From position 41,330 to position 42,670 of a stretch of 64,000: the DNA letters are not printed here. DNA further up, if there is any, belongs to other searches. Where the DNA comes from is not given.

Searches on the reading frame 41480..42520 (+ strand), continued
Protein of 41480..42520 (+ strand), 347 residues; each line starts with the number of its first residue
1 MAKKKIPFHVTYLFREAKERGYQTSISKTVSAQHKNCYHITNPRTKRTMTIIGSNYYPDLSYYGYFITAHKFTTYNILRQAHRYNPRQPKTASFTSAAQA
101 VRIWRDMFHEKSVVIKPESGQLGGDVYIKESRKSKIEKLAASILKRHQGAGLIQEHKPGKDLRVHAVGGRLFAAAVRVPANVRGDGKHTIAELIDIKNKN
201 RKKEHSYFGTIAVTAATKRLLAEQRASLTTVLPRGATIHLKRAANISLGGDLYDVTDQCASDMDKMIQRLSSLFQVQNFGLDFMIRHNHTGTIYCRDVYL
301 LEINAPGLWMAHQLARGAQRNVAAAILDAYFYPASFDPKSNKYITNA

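Call 48: find_encoding_contigs(protein=P0252, flank=6000, max_places=2)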
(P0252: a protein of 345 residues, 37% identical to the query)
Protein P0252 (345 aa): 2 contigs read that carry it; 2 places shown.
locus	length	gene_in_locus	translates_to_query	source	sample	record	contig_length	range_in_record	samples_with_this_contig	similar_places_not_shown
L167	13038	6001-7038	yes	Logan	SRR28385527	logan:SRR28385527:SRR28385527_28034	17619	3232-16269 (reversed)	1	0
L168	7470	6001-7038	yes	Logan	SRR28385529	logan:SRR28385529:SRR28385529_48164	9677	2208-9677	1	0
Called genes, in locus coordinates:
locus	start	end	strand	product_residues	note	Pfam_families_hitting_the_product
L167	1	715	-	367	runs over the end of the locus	PF07907:YibE_F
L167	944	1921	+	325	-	PF00535:Glycos_transf_2, PF10111:Glyco_tranf_2_2 (weak), PF13641:Glyco_tranf_2_3 (weak)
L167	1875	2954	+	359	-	PF03706:LPG_synthase_TM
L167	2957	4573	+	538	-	-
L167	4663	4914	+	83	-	-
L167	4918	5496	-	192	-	-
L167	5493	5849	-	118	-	-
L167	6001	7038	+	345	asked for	PF01071:GARS_A (weak), PF02655:ATP-grasp_3 (faint), PF08443:RimK (weak)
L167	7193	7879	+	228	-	-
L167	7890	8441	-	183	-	PF14066:DUF4256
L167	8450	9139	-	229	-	-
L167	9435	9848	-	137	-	PF10604:Polyketide_cyc2 (weak), PF08327:AHSA1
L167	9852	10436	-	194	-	PF00293:NUDIX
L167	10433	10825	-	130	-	PF07883:Cupin_2 (faint)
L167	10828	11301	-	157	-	-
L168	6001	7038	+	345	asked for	PF01071:GARS_A (weak), PF02655:ATP-grasp_3 (faint), PF08443:RimK (weak)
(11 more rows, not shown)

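Call 49: find_encoding_contigs(protein=P0257, flank=6000, max_places=2)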
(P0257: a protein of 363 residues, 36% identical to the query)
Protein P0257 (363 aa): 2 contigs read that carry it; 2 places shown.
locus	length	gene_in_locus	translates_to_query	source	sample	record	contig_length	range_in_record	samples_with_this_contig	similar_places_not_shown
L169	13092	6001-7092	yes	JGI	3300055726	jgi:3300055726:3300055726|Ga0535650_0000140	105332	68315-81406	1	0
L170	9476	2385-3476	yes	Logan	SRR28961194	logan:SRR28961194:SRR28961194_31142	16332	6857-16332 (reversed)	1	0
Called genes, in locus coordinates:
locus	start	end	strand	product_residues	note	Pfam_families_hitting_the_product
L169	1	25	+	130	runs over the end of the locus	-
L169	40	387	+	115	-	PF02452:PemK_toxin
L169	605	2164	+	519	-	PF00682:HMGL-like, PF22617:HCS_D2, PF08502:LeuA_dimer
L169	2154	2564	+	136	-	PF09391:DUF2000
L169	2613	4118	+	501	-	PF00330:Aconitase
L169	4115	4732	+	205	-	PF00694:Aconitase_C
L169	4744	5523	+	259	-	PF01300:Sua5_yciO_yrdC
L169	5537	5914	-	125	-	PF01042:Ribonuc_L-PSP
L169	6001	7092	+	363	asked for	PF14397:ATPgrasp_ST (weak), PF02655:ATP-grasp_3, PF08443:RimK (weak)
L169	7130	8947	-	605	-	PF00291:PALP, PF08502:LeuA_dimer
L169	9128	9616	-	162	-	PF22629:ACT_AHAS_ss, PF13710:ACT_5 (weak)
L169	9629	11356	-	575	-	PF02776:TPP_enzyme_N, PF00205:TPP_enzyme_M, PF02775:TPP_enzyme_C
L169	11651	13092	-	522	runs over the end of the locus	PF13517:FG-GAP_3 (faint), PF01839:FG-GAP (weak)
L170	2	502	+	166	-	?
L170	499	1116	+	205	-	PF00694:Aconitase_C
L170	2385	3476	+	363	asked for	PF14397:ATPgrasp_ST (weak), PF02655:ATP-grasp_3, PF08443:RimK (weak)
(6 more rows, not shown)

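Call 50: find_encoding_contigs(protein=P0256, flank=6000, max_places=2)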
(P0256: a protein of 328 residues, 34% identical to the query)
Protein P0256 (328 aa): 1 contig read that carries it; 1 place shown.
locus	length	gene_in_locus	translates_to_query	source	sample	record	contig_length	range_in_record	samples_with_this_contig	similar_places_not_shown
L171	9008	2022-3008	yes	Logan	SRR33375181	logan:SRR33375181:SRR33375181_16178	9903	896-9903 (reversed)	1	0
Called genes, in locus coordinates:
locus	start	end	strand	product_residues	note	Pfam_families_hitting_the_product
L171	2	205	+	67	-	?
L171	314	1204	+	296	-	-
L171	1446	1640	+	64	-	-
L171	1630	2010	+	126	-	PF13975:gag-asp_proteas (weak)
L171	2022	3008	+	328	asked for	PF14397:ATPgrasp_ST (weak), PF01071:GARS_A (faint), PF08443:RimK (weak), PF02955:GSH-S_ATP (weak)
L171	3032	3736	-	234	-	PF00970:FAD_binding_6, PF00175:NAD_binding_1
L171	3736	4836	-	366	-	PF21088:MS_channel_1st, PF00924:MS_channel_2nd, PF21082:MS_channel_3rd (weak)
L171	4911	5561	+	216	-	PF01487:DHquinase_I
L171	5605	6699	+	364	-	PF01926:MMR_HSR1, PF02421:FeoB_N, PF06071:YchF-GTPase_C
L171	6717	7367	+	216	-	PF00977:His_biosynth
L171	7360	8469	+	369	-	PF02540:NAD_synthase (faint), PF03054:tRNA_Me_trans, PF20259:tRNA_Me_trans_M, PF20258:tRNA_Me_trans_C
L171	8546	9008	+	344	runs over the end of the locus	PF04203:Sortase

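Call 55: search_protein_families(library=pfam, proteins=[P0254, P0255, P0258, P0259, P0262, P0264, P0287, P0290, P0298, P0311], max_evalue=0.00001)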
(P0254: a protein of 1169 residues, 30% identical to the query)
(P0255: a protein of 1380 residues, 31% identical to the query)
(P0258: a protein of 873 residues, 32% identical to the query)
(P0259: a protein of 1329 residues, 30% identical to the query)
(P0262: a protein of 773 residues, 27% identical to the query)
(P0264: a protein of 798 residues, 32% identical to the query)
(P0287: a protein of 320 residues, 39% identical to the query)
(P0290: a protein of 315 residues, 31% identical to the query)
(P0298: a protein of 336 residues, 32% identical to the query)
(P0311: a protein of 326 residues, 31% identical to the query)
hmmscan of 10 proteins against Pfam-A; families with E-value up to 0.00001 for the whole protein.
P0254 (1169 aa): 13 families
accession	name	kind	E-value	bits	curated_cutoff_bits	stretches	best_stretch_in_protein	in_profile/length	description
PF08443.16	RimK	-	8.9e-31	107.4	21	3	85-190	2-106/188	RimK-like ATP-grasp domain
PF02655.19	ATP-grasp_3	-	1.8e-24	87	23.2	0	813-909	2-82/160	ATP-grasp domain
PF14397.11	ATPgrasp_ST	-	2.4e-22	79.9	31.4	0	805-902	12-113/278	Sugar-transfer associated ATP-grasp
PF00708.24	Acylphosphatase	-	6.6e-20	71.6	22.5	1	1085-1166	3-85/85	Acylphosphatase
PF02955.21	GSH-S_ATP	-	3.7e-17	62.7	23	0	851-919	30-105/175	Prokaryotic glutathione synthetase, ATP-grasp domain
PF07478.18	Dala_Dala_lig_C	-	4.5e-14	52.9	24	0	93-182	1-95/204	D-ala D-ala ligase C-terminus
PF02222.28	ATP-grasp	-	7.4e-14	52.2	27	0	94-169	3-76/179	ATP-grasp domain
PF01071.24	GARS_A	-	7.8e-13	49.1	27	0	450-531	12-100/194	Phosphoribosylglycinamide synthetase, ATP-grasp (A) domain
PF14398.11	ATPgrasp_YheCD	-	3.3e-11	43.4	26.8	0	626-664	194-232/255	YheC/D like ATP-grasp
PF02786.22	CPSase_L_D2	-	1.1e-08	35.4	19.8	0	86-171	1-91/211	Carbamoyl-phosphate synthase L chain, ATP binding domain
PF08442.15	ATP-grasp_2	-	1.2e-07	32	29.5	0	818-896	7-80/202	ATP-grasp domain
PF13535.11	ATP-grasp_4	-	1e-06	28.9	27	0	476-525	2-66/160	ATP-grasp domain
PF03133.20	TTL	-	3.7e-06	26.8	20.1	0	635-664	235-264/292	Tubulin-tyrosine ligase family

P0255 (1380 aa): 10 families
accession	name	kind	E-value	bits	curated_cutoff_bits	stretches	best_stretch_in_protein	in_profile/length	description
PF03972.19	MmgE_PrpD_N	-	1.2e-31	110.2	32.1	1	945-1163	2-222/244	MmgE/PrpD N-terminal domain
PF19305.4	MmgE_PrpD_C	-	7.2e-31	107.8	32.1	1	1193-1361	1-170/173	MmgE/PrpD C-terminal domain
PF08443.16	RimK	-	1.2e-20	74.3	21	1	439-545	2-106/188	RimK-like ATP-grasp domain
PF00708.24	Acylphosphatase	-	3.3e-20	72.6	22.5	1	824-903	3-83/85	Acylphosphatase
PF14397.11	ATPgrasp_ST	-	3.9e-16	59.5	31.4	0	432-504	13-88/278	Sugar-transfer associated ATP-grasp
PF01071.24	GARS_A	-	5.8e-15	56.1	27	1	90-190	2-101/194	Phosphoribosylglycinamide synthetase, ATP-grasp (A) domain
PF02655.19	ATP-grasp_3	-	2.9e-13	50.7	23.2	0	439-551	2-96/160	ATP-grasp domain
PF02786.22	CPSase_L_D2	-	7.1e-11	42.5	19.8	0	93-194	4-106/211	Carbamoyl-phosphate synthase L chain, ATP binding domain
PF02955.21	GSH-S_ATP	-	2.9e-09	37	23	0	477-548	31-106/175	Prokaryotic glutathione synthetase, ATP-grasp domain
PF13549.11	ATP-grasp_5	-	7.1e-06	26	27.6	0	441-513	12-87/221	ATP-grasp domain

P0258 (873 aa): 6 families
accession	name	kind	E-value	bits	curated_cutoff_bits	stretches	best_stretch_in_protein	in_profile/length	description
PF08443.16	RimK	-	2.6e-21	76.6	21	2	88-192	1-105/188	RimK-like ATP-grasp domain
PF00708.24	Acylphosphatase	-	5.2e-19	68.7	22.5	1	804-871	2-69/85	Acylphosphatase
PF02655.19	ATP-grasp_3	-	1.1e-15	58.6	23.2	1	89-204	2-101/160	ATP-grasp domain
PF14397.11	ATPgrasp_ST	-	1.1e-14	54.7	31.4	1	86-173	17-105/278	Sugar-transfer associated ATP-grasp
PF02955.21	GSH-S_ATP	-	5.3e-10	39.5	23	0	572-640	30-105/175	Prokaryotic glutathione synthetase, ATP-grasp domain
PF01071.24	GARS_A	-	1.2e-09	38.7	27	0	535-632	2-105/194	Phosphoribosylglycinamide synthetase, ATP-grasp (A) domain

P0259 (1329 aa): 7 families
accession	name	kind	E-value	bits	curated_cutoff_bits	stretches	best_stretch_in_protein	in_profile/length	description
PF00708.24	Acylphosphatase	-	1.6e-21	76.8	22.5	1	1245-1327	2-85/85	Acylphosphatase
PF08443.16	RimK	-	5.3e-16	59.2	21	1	226-329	2-106/188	RimK-like ATP-grasp domain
PF07478.18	Dala_Dala_lig_C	-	2.2e-14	53.9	24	0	660-717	40-97/204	D-ala D-ala ligase C-terminus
PF01071.24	GARS_A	-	4.1e-13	50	27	1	226-324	1-106/194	Phosphoribosylglycinamide synthetase, ATP-grasp (A) domain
PF02655.19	ATP-grasp_3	-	9.3e-13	49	23.2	0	226-455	2-155/160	ATP-grasp domain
PF02955.21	GSH-S_ATP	-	1.1e-08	35.2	23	0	658-726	33-106/175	Prokaryotic glutathione synthetase, ATP-grasp domain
PF14397.11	ATPgrasp_ST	-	1.1e-06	28.6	31.4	0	414-460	219-259/278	Sugar-transfer associated ATP-grasp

P0262 (773 aa): 7 families
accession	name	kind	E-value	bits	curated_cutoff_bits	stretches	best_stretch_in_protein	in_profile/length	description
PF00708.24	Acylphosphatase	-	3.1e-17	63.1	22.5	1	690-772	2-85/85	Acylphosphatase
PF08443.16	RimK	-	1.1e-16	61.4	21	1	428-522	11-106/188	RimK-like ATP-grasp domain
PF02655.19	ATP-grasp_3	-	2.8e-16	60.5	23.2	1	421-512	4-80/160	ATP-grasp domain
PF02955.21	GSH-S_ATP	-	2.1e-11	44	23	1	441-524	16-105/175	Prokaryotic glutathione synthetase, ATP-grasp domain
PF07478.18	Dala_Dala_lig_C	-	5e-10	39.7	24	1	95-171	20-96/204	D-ala D-ala ligase C-terminus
PF02786.22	CPSase_L_D2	-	2.3e-08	34.2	19.8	0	426-491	7-70/211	Carbamoyl-phosphate synthase L chain, ATP binding domain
PF02222.28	ATP-grasp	-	2.2e-06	27.9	27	0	427-501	2-76/179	ATP-grasp domain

P0264 (798 aa): 7 families
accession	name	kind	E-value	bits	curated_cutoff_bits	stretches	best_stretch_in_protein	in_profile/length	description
PF02655.19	ATP-grasp_3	-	7.4e-19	68.8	23.2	1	449-540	2-76/160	ATP-grasp domain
PF08443.16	RimK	-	1.1e-11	45.2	21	0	90-192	2-106/188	RimK-like ATP-grasp domain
PF14397.11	ATPgrasp_ST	-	5.6e-11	42.6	31.4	0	446-542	17-106/278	Sugar-transfer associated ATP-grasp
PF02955.21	GSH-S_ATP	-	1.2e-10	41.6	23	0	473-557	18-106/175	Prokaryotic glutathione synthetase, ATP-grasp domain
PF00708.24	Acylphosphatase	-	6.8e-10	39.5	22.5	1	721-793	3-76/85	Acylphosphatase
PF07478.18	Dala_Dala_lig_C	-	1.1e-07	32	24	0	116-182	24-92/204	D-ala D-ala ligase C-terminus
PF13535.11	ATP-grasp_4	-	5.3e-07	29.8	27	0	128-165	2-38/160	ATP-grasp domain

P0287 (320 aa): 1 family
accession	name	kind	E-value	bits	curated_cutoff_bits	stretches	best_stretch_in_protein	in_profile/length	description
PF02655.19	ATP-grasp_3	-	4.8e-10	40.2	23.2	1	78-165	3-92/160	ATP-grasp domain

P0290 (315 aa): 0 families

P0298 (336 aa): 2 families
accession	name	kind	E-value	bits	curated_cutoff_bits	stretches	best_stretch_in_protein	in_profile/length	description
PF08443.16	RimK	-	2.9e-07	30.7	21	0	69-174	2-106/188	RimK-like ATP-grasp domain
PF02655.19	ATP-grasp_3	-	2.4e-06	28.2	23.2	0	68-137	1-64/160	ATP-grasp domain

P0311 (326 aa): 2 families
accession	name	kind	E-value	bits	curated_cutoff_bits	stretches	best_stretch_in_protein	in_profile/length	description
PF08443.16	RimK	-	5.9e-10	39.5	21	1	74-179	1-107/188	RimK-like ATP-grasp domain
PF02655.19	ATP-grasp_3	-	3e-08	34.3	23.2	1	75-170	2-82/160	ATP-grasp domain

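Call 56: search_protein_families(library=padloc, proteins=[window:41480-42520:+], max_evalue=0.01)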
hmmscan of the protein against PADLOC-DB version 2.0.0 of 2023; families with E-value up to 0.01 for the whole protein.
window:41480-42520:+ (347 aa): 0 families

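Call 57: search_protein_families(library=phrogs, proteins=[window:41480-42520:+], max_evalue=0.01)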
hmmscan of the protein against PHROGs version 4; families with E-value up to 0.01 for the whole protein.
window:41480-42520:+ (347 aa): 0 families

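Call 58: find_related_loci(query=A2, collection=viral_contigs, flank=5000)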
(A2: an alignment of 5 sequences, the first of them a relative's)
Query A2 (347 aa) in viral_contigs; peptide patterns used: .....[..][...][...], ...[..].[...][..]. (x = any residue, [..] = any of these).
38 stretches matched a pattern, but none encodes a relative of the query by tblastn (E <= 1e-3).

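Call 71: predict_structure(alignment_id=A2)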
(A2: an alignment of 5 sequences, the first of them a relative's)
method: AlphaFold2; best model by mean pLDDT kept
length: 347 residues; sequences in the alignment: 5
mean_pLDDT: 53.1   pTM: 0.50
mean pLDDT of the five models: 53.1, 48.0, 45.5, 44.2, 42.9
residues with pLDDT >= 90: 3; 70-90: 77; 50-70: 97; < 50: 170
segments of 3 or more residues with pLDDT < 50: 1-4, 30-35, 53-74, 79-85, 119-128, 165-260, 277-279, 288-292, 304-318
pLDDT, mean of each block of 10 residues (from residue 1): 52 81 75 57 75 47 36 49 54 80 86 65 41 83 71 66 48 36 27 35 29 37 32 28 28 40 57 55 52 55 45 44 69 65 66
secondary structure, 60 per line:
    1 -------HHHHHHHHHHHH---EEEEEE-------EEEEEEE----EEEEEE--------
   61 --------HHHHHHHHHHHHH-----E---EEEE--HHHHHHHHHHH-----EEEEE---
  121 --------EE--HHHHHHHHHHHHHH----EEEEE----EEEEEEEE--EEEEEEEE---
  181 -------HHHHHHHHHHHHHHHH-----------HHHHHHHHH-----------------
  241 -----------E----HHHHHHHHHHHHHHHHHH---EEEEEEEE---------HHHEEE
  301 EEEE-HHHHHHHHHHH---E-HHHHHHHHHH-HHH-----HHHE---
elements in order: H8-19 E23-28 E36-42 E47-52 H69-81 E91-94 H97-107 E113-117 H133-146 E151-155 E160-167 E170-177 H188-203 H215-223 H257-274 E278-285 E298-304 H306-316 H322-331

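Call 74: find_encoding_contigs(protein=P0263, flank=5000, max_places=2)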
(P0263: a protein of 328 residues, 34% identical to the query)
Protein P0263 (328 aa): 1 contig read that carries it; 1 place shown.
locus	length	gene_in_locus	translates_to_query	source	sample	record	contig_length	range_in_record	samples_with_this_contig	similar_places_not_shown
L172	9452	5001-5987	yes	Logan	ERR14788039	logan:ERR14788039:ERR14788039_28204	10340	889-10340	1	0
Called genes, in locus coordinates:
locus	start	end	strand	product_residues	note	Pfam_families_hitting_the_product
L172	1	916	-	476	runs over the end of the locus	PF01547:SBP_bac_1, PF13416:SBP_bac_8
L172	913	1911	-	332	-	PF13641:Glyco_tranf_2_3, PF00535:Glycos_transf_2, PF10111:Glyco_tranf_2_2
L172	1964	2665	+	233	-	PF04471:Mrr_cat, PF13156:Mrr_cat_2, PF22722:NA-iREase1 (weak)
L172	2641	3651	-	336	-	PF00044:Gp_dh_N, PF02800:Gp_dh_C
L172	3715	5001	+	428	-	PF03781:FGE-sulfatase (faint)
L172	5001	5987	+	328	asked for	PF02655:ATP-grasp_3, PF08443:RimK (weak)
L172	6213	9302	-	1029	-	PF14280:DUF4365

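Call 75: find_encoding_contigs(protein=P0253, flank=5000, max_places=2)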
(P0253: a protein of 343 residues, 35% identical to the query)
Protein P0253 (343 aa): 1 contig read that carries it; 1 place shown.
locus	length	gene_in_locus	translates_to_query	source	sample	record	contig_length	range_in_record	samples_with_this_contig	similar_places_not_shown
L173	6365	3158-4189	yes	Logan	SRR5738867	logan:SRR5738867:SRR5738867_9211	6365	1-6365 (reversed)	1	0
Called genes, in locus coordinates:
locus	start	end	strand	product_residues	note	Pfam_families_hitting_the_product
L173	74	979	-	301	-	PF01435:Peptidase_M48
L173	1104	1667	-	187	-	PF04011:LemA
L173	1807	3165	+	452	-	PF03781:FGE-sulfatase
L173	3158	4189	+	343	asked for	PF08443:RimK (faint)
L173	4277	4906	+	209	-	PF01386:Ribosomal_L25p, PF14693:Ribosomal_TL5_C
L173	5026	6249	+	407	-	-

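Call 76: find_encoding_contigs(protein=P0250, flank=5000, max_places=2)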
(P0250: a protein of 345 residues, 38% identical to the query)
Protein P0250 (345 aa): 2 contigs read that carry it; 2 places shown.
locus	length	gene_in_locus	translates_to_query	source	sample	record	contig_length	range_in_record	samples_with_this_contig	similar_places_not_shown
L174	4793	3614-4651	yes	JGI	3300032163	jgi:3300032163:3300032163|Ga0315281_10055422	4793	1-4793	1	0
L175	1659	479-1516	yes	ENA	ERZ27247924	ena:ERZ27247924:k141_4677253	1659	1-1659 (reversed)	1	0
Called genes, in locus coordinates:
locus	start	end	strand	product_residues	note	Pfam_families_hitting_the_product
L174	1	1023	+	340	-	?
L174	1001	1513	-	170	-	-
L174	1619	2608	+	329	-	PF02739:5_3_exonuc_N, PF01367:5_3_exonuc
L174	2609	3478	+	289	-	PF17827:PrmC_N, PF05175:MTS, PF06325:PrmA (weak), PF02390:Methyltransf_4 (weak), PF13649:Methyltransf_25, PF13847:Methyltransf_31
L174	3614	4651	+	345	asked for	PF02655:ATP-grasp_3 (faint), PF01071:GARS_A (weak), PF08443:RimK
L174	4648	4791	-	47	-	?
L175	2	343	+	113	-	?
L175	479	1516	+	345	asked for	PF02655:ATP-grasp_3 (faint), PF01071:GARS_A (weak), PF08443:RimK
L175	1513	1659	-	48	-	?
